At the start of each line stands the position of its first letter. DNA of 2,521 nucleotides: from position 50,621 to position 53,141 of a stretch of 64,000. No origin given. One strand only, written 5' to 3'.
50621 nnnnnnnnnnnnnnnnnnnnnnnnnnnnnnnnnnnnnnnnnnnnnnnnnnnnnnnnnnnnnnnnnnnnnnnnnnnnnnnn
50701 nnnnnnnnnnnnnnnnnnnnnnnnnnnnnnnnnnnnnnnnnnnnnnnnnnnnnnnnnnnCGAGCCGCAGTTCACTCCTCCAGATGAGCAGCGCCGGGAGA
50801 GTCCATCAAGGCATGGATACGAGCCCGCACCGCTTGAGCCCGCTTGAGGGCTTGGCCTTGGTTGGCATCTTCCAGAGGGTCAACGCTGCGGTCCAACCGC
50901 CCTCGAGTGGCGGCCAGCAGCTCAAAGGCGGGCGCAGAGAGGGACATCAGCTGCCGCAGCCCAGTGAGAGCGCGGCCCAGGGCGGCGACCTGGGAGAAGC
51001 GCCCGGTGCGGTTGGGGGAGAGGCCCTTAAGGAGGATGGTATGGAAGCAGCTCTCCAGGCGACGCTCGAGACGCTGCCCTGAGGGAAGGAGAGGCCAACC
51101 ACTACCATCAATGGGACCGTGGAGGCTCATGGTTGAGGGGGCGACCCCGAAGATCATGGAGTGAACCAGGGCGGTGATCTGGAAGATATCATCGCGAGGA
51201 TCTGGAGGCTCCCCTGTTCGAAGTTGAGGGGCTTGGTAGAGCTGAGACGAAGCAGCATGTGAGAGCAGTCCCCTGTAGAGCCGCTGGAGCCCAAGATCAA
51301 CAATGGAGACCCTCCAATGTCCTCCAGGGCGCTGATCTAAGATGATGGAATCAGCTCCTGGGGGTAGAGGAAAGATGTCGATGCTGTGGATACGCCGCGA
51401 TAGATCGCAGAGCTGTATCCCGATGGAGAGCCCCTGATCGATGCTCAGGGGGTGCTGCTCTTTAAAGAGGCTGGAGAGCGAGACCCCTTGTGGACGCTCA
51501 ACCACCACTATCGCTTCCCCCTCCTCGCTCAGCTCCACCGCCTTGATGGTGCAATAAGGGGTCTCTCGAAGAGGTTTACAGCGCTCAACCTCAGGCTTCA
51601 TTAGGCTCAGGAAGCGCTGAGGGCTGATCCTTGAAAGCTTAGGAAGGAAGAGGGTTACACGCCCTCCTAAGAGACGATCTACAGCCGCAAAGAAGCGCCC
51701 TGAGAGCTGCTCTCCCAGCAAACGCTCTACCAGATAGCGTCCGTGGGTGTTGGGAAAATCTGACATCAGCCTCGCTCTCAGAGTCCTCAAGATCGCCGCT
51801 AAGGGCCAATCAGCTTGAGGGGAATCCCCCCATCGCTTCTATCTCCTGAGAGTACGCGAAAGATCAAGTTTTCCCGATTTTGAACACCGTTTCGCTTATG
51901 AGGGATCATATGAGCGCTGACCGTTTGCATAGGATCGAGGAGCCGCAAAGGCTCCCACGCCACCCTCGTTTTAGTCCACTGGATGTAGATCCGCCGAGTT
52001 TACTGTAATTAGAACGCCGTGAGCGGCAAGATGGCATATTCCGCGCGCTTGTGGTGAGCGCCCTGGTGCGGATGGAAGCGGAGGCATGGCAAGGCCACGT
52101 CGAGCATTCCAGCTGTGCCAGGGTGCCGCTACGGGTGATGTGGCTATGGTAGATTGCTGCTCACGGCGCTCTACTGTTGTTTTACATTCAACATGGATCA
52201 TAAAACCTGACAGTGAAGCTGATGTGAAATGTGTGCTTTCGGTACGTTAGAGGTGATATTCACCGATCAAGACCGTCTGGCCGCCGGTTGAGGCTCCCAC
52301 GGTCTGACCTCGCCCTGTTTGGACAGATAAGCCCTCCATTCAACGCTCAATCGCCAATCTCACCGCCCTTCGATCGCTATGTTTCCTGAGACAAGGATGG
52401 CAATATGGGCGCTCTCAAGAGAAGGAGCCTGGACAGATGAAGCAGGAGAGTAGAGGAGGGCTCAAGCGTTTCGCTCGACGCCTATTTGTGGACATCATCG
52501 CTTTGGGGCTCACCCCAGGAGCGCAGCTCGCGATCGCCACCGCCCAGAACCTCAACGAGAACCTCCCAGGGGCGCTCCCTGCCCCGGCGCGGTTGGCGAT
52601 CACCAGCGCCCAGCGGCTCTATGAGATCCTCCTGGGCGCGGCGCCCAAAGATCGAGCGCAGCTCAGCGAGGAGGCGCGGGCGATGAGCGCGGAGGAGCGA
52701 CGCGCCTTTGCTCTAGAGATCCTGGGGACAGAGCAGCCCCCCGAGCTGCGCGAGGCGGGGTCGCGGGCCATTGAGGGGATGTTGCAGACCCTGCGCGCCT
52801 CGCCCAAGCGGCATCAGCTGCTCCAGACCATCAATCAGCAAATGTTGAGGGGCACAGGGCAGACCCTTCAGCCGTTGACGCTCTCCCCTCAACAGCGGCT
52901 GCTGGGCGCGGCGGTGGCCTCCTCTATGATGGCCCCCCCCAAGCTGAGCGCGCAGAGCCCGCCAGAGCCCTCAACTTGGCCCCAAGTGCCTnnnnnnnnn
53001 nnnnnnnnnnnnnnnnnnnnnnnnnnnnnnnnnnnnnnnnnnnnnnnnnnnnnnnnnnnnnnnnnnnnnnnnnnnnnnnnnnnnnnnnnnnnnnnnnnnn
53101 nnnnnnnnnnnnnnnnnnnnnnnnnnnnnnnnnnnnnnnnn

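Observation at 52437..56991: Diversity-generating retroelement remnant targeting signalling proteins in a myxobacterium-like genome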

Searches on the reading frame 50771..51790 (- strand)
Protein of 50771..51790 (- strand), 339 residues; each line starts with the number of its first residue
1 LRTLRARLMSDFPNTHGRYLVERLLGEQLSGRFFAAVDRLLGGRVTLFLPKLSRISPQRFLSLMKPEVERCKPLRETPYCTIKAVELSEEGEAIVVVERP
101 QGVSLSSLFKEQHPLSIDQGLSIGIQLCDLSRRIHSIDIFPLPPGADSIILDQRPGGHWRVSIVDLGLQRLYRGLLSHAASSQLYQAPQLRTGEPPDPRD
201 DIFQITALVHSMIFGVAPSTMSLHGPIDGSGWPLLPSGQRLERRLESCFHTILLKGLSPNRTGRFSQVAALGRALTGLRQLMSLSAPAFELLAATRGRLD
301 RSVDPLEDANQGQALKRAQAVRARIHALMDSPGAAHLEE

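Call 3: search_protein_families(library=pfam, proteins=[window:50771-51790:-], max_evalue=0.01)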
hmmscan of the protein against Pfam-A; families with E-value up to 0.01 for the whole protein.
window:50771-51790:- (339 aa): 0 families

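Call 67: search_protein_families(library=pfam, proteins=[window:50771-51790:-], max_evalue=1)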
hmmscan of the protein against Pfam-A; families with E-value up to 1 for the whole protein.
window:50771-51790:- (339 aa): 2 families
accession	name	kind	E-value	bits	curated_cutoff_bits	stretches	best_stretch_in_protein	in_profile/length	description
PF22242.1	6PGD_like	-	0.039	14.8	27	1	268-336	5-73/98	6-phosphogluconate dehydrogenase C-terminal domain-like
PF00069.31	Pkinase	-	0.078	12.8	31.7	1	88-219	68-197/263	Protein kinase domain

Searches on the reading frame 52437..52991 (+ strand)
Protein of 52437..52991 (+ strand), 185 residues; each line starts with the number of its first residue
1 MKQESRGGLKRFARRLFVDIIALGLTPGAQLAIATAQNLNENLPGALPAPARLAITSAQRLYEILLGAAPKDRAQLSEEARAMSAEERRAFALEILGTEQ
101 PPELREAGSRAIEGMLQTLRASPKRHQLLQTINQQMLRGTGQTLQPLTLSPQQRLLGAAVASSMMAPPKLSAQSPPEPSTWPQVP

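Call 67: search_protein_families(library=pfam, proteins=[window:52437-52991:+], max_evalue=1)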
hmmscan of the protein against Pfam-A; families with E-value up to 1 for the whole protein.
window:52437-52991:+ (185 aa): 1 family
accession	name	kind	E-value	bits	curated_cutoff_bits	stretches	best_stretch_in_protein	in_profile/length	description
PF17918.6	TetR_C_15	-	0.074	14.2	26.8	1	48-84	68-104/108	Tetracyclin repressor-like, C-terminal domain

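Call 73: search_protein_representatives(protein=window:52437-52991:+)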
Query: 185 residues. Proteins with E-value up to 0.001 (for the whole library): 9; up to 1e-10: 7; up to 1e-30: 1. The best 9 are listed.
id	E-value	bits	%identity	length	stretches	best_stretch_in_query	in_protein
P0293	1.7e-84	298.5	86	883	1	1-185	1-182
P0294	2.1e-22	96.6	50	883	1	45-185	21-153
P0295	9.6e-22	94.4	49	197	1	47-185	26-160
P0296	2.8e-17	79.9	44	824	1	45-185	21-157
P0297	1.7e-16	77.4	40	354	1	45-185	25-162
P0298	1.4e-14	71.2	41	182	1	46-166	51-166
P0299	2.0e-14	70.6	48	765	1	48-184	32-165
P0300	4.7e-10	56.4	36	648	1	45-184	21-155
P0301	2.3e-05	41.2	32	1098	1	47-184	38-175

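Call 74: search_protein_families(library=pfam, proteins=[P0293, P0294, P0295, P0296, P0297, P0298, P0299, P0300, P0301], max_evalue=0.00001)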
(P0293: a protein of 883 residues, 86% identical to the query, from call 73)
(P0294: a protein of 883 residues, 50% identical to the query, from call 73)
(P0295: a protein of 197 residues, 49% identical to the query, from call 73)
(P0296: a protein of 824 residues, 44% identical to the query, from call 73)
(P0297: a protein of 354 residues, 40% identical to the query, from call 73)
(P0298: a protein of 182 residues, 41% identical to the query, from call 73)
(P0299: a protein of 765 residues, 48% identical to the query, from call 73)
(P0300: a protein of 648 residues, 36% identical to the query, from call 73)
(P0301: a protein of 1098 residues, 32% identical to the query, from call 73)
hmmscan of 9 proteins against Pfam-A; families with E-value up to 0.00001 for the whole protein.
P0293 (883 aa): 3 families
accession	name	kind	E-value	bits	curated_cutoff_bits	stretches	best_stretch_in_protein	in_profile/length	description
PF03781.23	FGE-sulfatase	-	4.4e-50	171.1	23.3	1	631-873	3-252/255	Sulfatase-modifying factor enzyme 1-like domain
PF00069.31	Pkinase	-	6.2e-42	144.2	31.7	1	185-430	2-254/263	Protein kinase domain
PF07714.23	PK_Tyr_Ser-Thr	-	1e-33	117.2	23.1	1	186-428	3-249/258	Protein tyrosine and serine/threonine kinase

P0294 (883 aa): 3 families
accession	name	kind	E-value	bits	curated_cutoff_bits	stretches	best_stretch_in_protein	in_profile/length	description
PF03781.23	FGE-sulfatase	-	8.6e-50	170.2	23.3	1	652-878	4-255/255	Sulfatase-modifying factor enzyme 1-like domain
PF00069.31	Pkinase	-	6.7e-28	98.2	31.7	1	159-387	5-252/263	Protein kinase domain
PF07714.23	PK_Tyr_Ser-Thr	-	1e-22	81.2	23.1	1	158-357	4-217/258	Protein tyrosine and serine/threonine kinase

P0295 (197 aa): 0 families

P0296 (824 aa): 3 families
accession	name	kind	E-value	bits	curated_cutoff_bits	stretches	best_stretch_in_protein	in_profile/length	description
PF00069.31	Pkinase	-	1.1e-37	130.3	31.7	1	159-414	1-258/263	Protein kinase domain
PF03781.23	FGE-sulfatase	-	6.8e-37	127.9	23.3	1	668-824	5-183/255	Sulfatase-modifying factor enzyme 1-like domain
PF07714.23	PK_Tyr_Ser-Thr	-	1.6e-28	100.2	23.1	1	161-408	3-249/258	Protein tyrosine and serine/threonine kinase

P0297 (354 aa): 2 families
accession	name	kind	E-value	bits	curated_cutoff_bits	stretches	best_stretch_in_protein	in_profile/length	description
PF00069.31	Pkinase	-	7.1e-26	91.6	31.7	1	164-323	1-152/263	Protein kinase domain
PF07714.23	PK_Tyr_Ser-Thr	-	9e-22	78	23.1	1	169-323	6-156/258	Protein tyrosine and serine/threonine kinase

P0298 (182 aa): 0 families

P0299 (765 aa): 2 families
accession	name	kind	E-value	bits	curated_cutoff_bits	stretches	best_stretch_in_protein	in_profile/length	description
PF00069.31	Pkinase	-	3.1e-40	138.7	31.7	1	168-426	1-260/263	Protein kinase domain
PF07714.23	PK_Tyr_Ser-Thr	-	3.4e-32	112.2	23.1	1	171-418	4-249/258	Protein tyrosine and serine/threonine kinase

P0300 (648 aa): 2 families
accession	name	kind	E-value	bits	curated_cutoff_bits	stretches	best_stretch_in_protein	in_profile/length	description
PF00069.31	Pkinase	-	1.6e-45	156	31.7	1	159-403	2-252/263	Protein kinase domain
PF07714.23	PK_Tyr_Ser-Thr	-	9.6e-37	127.1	23.1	1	160-402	3-248/258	Protein tyrosine and serine/threonine kinase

P0301 (1098 aa): 8 families
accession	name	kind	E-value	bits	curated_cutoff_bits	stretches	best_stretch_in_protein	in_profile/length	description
PF08238.18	Sel1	-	3.9e-116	375.8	30.7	9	810-844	2-36/36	Sel1 repeat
PF00069.31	Pkinase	-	1.1e-41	143.5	31.7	1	179-425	2-253/263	Protein kinase domain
PF07714.23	PK_Tyr_Ser-Thr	-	2.9e-34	119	23.1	1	179-424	2-249/258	Protein tyrosine and serine/threonine kinase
PF13432.12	TPR_16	-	1.1e-10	42.1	32.7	0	1029-1076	15-60/65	Tetratricopeptide repeat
PF07719.23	TPR_2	-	2.9e-09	36.8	27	0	674-699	6-31/34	Tetratricopeptide repeat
PF13424.12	TPR_12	-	1.3e-06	29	30.1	0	1009-1075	5-73/77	Tetratricopeptide repeat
PF08289.16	Flu_M1_C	-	2.9e-06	27.8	22.3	0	967-1003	52-88/97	Influenza Matrix protein (M1) C-terminal domain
PF13414.12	TPR_11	-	5.6e-06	26.4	26.8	0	676-708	1-35/42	TPR repeat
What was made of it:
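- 52437..55145 (+): Intact target gene (902 aa). It has a rare N-terminal domain (52437-52991), a Ser/Thr kinase (about 52998-53735), a long charged linker and a C-terminal FGE-type CLec domain (about 54385-55112). The N-domain has only 9 representatives among 1.84 billion proteins and is always followed by a kinase (calls 73, 74).
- Closest known: Cyanobacterial DGRs diversifying Ser/Thr-kinase-CLec proteins, with remnant cassettes. Different: The proteins here are longer, with a rare N-terminal domain and a roughly 200-residue charged linker (calls 73, 74).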
